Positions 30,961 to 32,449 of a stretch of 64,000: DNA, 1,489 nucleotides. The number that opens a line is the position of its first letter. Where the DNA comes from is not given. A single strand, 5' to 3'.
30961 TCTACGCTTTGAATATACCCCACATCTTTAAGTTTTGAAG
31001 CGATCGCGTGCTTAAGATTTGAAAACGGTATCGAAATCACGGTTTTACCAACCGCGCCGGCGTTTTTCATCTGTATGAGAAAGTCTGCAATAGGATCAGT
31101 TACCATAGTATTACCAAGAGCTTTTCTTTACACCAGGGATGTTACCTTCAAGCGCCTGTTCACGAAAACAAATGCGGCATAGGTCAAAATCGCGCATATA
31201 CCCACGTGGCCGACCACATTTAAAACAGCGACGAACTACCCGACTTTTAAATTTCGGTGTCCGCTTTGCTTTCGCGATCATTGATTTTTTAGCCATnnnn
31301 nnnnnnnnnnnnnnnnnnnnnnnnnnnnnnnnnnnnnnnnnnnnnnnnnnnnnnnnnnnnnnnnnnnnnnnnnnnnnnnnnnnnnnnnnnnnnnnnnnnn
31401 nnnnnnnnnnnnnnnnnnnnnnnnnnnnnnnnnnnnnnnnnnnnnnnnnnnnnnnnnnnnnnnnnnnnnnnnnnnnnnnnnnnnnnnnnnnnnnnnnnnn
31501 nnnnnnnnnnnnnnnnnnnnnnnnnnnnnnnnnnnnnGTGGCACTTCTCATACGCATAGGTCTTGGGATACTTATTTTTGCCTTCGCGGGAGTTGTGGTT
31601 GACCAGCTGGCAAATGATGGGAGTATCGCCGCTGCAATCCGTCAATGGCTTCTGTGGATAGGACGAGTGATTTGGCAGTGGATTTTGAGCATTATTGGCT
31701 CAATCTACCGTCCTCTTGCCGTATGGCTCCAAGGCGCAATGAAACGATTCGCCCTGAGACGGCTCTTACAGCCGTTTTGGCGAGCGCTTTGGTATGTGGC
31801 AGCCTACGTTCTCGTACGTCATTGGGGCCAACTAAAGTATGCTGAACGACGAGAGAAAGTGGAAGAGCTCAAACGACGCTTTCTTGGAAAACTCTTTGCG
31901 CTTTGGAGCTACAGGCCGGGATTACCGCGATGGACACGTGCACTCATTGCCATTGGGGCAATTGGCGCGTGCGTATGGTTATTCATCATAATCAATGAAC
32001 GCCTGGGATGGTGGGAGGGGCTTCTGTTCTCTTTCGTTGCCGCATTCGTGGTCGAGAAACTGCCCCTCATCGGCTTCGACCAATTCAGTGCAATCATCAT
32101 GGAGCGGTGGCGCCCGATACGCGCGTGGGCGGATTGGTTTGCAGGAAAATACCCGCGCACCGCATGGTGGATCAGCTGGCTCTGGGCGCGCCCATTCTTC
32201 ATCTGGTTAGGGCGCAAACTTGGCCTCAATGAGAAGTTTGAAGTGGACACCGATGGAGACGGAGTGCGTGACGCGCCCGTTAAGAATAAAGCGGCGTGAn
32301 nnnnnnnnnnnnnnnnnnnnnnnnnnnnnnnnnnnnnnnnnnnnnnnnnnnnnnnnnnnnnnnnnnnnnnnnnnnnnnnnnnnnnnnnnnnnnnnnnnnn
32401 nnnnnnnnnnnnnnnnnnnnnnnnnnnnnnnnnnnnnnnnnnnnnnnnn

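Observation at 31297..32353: Ribosomal-protein operon interrupted by an opposite-strand membrane gene and a bidirectional terminator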

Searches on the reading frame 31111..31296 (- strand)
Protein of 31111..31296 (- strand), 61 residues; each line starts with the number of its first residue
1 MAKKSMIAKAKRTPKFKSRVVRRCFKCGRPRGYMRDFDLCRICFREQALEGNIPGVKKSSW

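Call 4: search_protein_families(library=pfam, proteins=[window:31111-31296:-], max_evalue=1)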
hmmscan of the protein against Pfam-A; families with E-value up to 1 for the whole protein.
window:31111-31296:- (61 aa): 4 families
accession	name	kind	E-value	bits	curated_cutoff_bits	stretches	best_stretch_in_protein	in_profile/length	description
PF00253.27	Ribosomal_S14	-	3.6e-24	84.7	27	1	9-60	1-54/54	Ribosomal protein S14p/S29e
PF18912.6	DZR_2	-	0.042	14.1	27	1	22-47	8-31/56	Double zinc ribbon domain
PF13510.11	Fer2_4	-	0.16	12.5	22.8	1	19-52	31-63/82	2Fe-2S iron-sulfur cluster binding domain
PF00569.23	ZZ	-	0.26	11.6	21.4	1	35-46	26-37/45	Zinc finger, ZZ type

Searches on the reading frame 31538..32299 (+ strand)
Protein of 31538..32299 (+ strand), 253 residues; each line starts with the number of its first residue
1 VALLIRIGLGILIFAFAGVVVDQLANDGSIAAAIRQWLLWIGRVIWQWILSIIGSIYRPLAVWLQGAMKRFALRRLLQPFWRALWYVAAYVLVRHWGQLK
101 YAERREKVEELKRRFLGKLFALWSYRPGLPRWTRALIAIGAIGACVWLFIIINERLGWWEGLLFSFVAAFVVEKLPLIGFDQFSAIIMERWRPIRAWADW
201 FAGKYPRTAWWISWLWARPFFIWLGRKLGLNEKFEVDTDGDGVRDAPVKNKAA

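Call 4: search_protein_families(library=pfam, proteins=[window:31538-32299:+], max_evalue=1)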
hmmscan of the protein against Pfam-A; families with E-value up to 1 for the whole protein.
window:31538-32299:+ (253 aa): 0 families

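Call 7: find_homologous_proteins(query=window:31538-32299:+, max_evalue=0.001)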
Query window:31538-32299:+ (253 aa): 2 proteins with E <= 0.001 among 1042 candidates.
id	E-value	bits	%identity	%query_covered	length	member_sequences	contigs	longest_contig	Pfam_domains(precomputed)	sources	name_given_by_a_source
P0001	1.3e-163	561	100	100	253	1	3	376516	-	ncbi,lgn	-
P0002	1.2e-125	437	72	100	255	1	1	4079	-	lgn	-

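Call 10: find_encoding_contigs(protein=P0002, flank=10000)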
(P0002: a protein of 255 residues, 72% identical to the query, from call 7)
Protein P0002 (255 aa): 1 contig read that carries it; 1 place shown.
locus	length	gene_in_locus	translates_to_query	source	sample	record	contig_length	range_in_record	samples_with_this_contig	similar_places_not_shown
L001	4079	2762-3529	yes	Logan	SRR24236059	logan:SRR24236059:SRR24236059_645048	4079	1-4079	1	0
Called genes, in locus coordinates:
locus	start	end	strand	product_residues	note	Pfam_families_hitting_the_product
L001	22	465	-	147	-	PF00828:Ribosomal_L27A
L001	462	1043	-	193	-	PF00333:Ribosomal_S5, PF03719:Ribosomal_S5_C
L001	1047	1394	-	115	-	PF00861:Ribosomal_L18p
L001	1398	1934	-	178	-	PF00347:Ribosomal_L6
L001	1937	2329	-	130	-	PF00410:Ribosomal_S8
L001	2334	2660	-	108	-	PF00253:Ribosomal_S14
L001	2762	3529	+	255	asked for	-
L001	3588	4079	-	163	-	?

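Call 11: find_encoding_contigs(protein=P0001, flank=3000, max_places=5)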
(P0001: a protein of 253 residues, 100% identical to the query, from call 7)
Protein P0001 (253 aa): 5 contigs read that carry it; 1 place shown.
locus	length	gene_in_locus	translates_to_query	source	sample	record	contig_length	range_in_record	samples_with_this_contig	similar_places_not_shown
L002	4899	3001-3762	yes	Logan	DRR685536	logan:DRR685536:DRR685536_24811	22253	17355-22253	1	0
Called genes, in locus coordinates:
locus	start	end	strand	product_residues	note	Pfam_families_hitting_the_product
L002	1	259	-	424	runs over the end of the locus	PF00344:SecY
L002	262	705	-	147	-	PF00828:Ribosomal_L27A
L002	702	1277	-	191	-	PF00333:Ribosomal_S5, PF03719:Ribosomal_S5_C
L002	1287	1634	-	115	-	PF00861:Ribosomal_L18p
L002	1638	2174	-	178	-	PF00347:Ribosomal_L6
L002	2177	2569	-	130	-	PF00410:Ribosomal_S8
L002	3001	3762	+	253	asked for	-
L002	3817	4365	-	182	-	PF00281:Ribosomal_L5, PF00673:Ribosomal_L5_C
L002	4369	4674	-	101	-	PF00467:KOW, PF17136:ribosomal_L24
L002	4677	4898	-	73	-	?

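Call 18: search_protein_representatives(protein=window:31538-32299:+)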
Query: 253 residues. Proteins with E-value up to 0.001 (for the whole library): 14; up to 1e-10: 9; up to 1e-30: 2. The best 14 are listed.
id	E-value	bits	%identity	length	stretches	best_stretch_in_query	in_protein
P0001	4.1e-164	561.1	100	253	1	1-253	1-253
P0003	1.1e-44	169.3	41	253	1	1-241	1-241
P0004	2.1e-27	112.6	36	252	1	4-226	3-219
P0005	1.0e-19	87.3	34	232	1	11-227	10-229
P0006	1.0e-18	84.1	37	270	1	3-222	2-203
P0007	1.2e-17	80.5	31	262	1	1-230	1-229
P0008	2.9e-15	72.7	35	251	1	5-201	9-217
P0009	5.5e-15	71.8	27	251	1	5-227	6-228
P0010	2.7e-13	66.3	32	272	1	2-229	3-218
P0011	1.1e-10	57.7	47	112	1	122-198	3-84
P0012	5.0e-08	49.0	30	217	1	26-195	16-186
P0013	3.8e-07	46.1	26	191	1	3-191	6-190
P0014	1.4e-05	40.9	32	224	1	33-195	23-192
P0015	4.8e-05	39.2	30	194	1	21-179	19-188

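Call 26: find_encoding_contigs(protein=P0003, flank=5000, max_places=3)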
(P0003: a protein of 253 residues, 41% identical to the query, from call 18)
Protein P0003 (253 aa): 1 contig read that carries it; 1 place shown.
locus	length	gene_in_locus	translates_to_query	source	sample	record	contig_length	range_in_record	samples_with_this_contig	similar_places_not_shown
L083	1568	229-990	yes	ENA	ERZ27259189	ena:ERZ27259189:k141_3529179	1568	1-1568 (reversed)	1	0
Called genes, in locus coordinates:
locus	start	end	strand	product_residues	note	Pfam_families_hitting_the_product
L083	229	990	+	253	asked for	-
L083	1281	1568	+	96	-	?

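Call 28: find_encoding_contigs(protein=P0004, flank=4000, max_places=3)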
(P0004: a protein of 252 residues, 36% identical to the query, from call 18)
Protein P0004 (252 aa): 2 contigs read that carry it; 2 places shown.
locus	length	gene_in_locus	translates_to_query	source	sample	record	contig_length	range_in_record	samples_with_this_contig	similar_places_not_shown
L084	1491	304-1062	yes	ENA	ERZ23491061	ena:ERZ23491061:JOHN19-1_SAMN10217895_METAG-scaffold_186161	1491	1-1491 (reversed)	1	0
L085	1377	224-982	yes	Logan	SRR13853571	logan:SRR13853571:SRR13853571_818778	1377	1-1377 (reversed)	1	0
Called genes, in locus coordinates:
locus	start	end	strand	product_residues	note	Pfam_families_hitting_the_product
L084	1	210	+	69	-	?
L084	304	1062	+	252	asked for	-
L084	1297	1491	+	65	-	?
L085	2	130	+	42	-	?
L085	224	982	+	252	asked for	-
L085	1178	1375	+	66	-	?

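Call 29: find_encoding_contigs(protein=P0005, flank=4000, max_places=3)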
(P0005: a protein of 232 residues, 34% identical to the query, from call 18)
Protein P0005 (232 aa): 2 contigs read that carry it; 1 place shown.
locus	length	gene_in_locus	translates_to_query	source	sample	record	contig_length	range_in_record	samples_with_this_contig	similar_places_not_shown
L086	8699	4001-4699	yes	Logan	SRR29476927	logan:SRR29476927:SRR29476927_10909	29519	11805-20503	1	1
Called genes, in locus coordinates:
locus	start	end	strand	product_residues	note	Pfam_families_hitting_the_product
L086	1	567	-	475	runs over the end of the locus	-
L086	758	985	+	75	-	PF07043:DUF1328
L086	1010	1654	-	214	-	PF01569:PAP2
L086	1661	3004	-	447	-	PF05345:He_PIG (faint), PF17963:Big_9 (weak), PF17892:Cadherin_5 (faint), PF19077:Big_13 (faint)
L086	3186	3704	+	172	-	PF23477:zf_Tbcl_2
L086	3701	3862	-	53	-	-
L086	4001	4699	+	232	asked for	-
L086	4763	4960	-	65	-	-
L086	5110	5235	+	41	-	-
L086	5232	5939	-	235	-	PF01479:S4, PF00849:PseudoU_synth_2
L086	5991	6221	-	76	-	PF04070:DUF378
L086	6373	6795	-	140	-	-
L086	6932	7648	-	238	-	PF06707:DUF1194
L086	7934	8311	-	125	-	-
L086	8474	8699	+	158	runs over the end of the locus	-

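Call 30: find_encoding_contigs(protein=P0007, flank=4000, max_places=3)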
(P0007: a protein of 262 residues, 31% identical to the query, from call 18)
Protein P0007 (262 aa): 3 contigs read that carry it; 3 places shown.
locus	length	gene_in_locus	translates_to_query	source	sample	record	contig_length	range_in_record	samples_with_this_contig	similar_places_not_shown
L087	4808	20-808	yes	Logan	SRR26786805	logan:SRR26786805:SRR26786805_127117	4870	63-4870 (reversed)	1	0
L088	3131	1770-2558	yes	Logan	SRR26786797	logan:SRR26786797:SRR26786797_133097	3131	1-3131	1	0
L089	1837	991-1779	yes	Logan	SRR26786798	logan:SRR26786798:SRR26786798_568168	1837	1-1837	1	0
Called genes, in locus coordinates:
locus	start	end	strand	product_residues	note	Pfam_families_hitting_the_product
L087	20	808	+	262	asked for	-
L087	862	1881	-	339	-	PF01476:LysM, PF23473:LysM3_LYK4_5 (weak), PF01551:Peptidase_M23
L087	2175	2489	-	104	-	-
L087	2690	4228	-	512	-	PF05362:Lon_C (weak), PF13541:ChlI, PF00158:Sigma54_activat (faint), PF01078:Mg_chelatase, PF07728:AAA_5, PF00493:MCM (weak), PF13335:Mg_chelatase_C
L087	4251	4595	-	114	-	PF01258:zf-dskA_traR (weak)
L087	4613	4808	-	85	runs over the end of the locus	?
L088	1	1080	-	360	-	?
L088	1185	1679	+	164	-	-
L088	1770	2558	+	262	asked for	-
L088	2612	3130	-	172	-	?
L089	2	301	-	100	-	?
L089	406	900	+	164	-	-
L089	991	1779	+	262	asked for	-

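Call 48: search_protein_families(library=ncbifam, alignment_id=A6, max_evalue=0.01)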
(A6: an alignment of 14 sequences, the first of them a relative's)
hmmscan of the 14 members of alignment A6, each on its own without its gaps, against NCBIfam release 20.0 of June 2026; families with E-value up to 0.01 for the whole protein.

A. member 1, P0001 (253 aa): 0 families

B. families by the number of members that match (of 14 scanned): 0 families

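Call 49: search_protein_families(library=phrogs, alignment_id=A6, max_evalue=0.01)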
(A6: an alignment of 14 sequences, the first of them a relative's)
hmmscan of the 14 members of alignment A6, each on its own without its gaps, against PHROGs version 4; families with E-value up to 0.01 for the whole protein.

A. member 1, P0001 (253 aa): 0 families

B. families by the number of members that match (of 14 scanned): 1 family
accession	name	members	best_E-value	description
phrog_28804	-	1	0.0052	thymidylate synthase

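Call 50: search_solved_structures(query=A6, max_evalue=1)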
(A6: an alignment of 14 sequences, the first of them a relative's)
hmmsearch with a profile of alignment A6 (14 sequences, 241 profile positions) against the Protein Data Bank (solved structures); distinct sequences matched with E-value up to 1: 1.
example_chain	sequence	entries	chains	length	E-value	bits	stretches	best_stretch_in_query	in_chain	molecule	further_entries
8qag_A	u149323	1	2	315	0.23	13.9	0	76-150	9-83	sc-CC-6-95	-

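Call 55: predict_structure(alignment_id=A6)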
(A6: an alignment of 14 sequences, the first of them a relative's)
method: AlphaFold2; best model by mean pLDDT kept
length: 253 residues; sequences in the alignment: 14
mean_pLDDT: 69.8   pTM: 0.33
mean pLDDT of the five models: 69.8, 68.2, 65.7, 64.9, 61.8
residues with pLDDT >= 90: 1; 70-90: 144; 50-70: 83; < 50: 25
segments of 3 or more residues with pLDDT < 50: 231-253
pLDDT, mean of each block of 10 residues (from residue 1): 65 72 57 67 74 70 63 59 75 64 70 74 70 78 86 87 84 66 72 81 85 77 70 45 44 41
secondary structure, 60 per line:
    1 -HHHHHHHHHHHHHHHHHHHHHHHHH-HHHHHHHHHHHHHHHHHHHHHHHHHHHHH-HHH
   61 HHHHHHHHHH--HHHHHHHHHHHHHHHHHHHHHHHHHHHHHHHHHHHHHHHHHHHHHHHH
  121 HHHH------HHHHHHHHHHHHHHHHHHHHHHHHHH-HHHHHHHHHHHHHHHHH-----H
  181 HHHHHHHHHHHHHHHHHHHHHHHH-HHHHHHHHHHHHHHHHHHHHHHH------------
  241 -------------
elements in order: H2-26 H28-56 H58-70 H73-124 H131-156 H158-174 H180-204 H206-228

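Call 65: fold_search(model_id=the predicted structure, library=pdb)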
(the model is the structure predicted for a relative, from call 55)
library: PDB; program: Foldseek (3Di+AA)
matches with E <= 10: 21; with E <= 0.001: 0
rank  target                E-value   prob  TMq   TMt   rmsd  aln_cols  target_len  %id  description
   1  8j07_c2               1.6e+00  0.18  0.19  0.08  23.8       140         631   15  96nm repeat of human respiratory doublet microtubule and associated axonemal complexes (released 2023-07-26)
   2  8iep_D                2.5e+00  0.18  0.15  0.14  10.2        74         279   18  Cryo-EM structure of GPR156C/D of G-protein free GPR156 (local refine) (released 2024-02-14)
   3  9fwf_A                2.7e+00  0.28  0.18  0.20   7.5        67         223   24  N-VelcroVax HBcAg with SUMO-Affimer inserted at N-terminus (T=4 VLP) (released 2025-02-26)
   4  5d7y_A                3.7e+00  0.25  0.19  0.32   7.5        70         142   26  Crystal structure of Hepatitis B virus T=4 capsid in complex with the allosteric modulator HAP18 (released 2016-02-17)
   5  7vw7_G                4.2e+00  0.06  0.14  0.20  30.9       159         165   12  Crystal structure of the 2 ADP-AlF4-bound V1 complex (released 2022-06-22)
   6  9d5n_CE               5.4e+00  0.04  0.15  0.11  33.4       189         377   15  48-nm doublet microtubule from Trichomonas vaginalis strain G3 (released 2025-05-14)
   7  1ow6_A                6.1e+00  0.07  0.17  0.29  18.1       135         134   11  Paxillin LD4 motif bound to the Focal Adhesion Targeting (FAT) domain of the Focal Adhesion Kinase (released 2003-10-21)
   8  6c26_5                6.1e+00  0.05  0.13  0.28  12.6        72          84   12  The Cryo-EM structure of a eukaryotic oligosaccharyl transferase complex (released 2018-01-31)
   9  7w5y_F                6.9e+00  0.07  0.20  0.12  12.1       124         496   11  Cryo-EM structure of SoxS-dependent transcription activation complex with fpr promoter DNA (released 2022-10-26)
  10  3g67_B                7.3e+00  0.04  0.17  0.20  33.9       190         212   12  Crystal Structure of a Soluble Chemoreceptor from Thermotoga maritima (released 2009-07-28)
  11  3g67_A                7.8e+00  0.04  0.18  0.21  32.1       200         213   13  Crystal Structure of a Soluble Chemoreceptor from Thermotoga maritima (released 2009-07-28)
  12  1yq3_D                8.3e+00  0.08  0.18  0.39  11.9        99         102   16  Avian respiratory complex ii with oxaloacetate and ubiquinone (released 2005-12-20)
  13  9n9j_P2               8.3e+00  0.08  0.18  0.08  10.4       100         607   17  Structure of a GRP94 folding intermediate engaged with a CCDC134- and FKBP11-bound secretory translocon (released 2025-11-19)
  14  8oqz_C                8.3e+00  0.06  0.14  0.14  12.1        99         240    9  Structure of human gamma-secretase PSEN1 APH-1B isoform reconstituted into lipid nanodisc in complex with Ab46 (released 2024-04-24)
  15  3g6b_B                8.3e+00  0.04  0.17  0.20  31.1       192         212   14  Crystal structure of a Soluble Chemoreceptor from Thermotoga maritima Asn217Ile mutant (released 2009-07-28)
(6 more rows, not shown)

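Call 66: list_cluster_members(proteins=[P0001, P0002])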
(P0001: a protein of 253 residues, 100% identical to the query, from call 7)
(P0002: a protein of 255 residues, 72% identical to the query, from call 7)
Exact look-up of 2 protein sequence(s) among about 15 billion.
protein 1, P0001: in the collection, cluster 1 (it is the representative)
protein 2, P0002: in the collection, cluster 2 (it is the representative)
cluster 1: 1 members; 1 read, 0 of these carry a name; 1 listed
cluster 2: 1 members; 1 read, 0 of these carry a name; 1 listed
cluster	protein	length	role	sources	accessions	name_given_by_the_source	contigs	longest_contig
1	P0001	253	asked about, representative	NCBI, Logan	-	-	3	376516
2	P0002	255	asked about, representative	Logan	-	-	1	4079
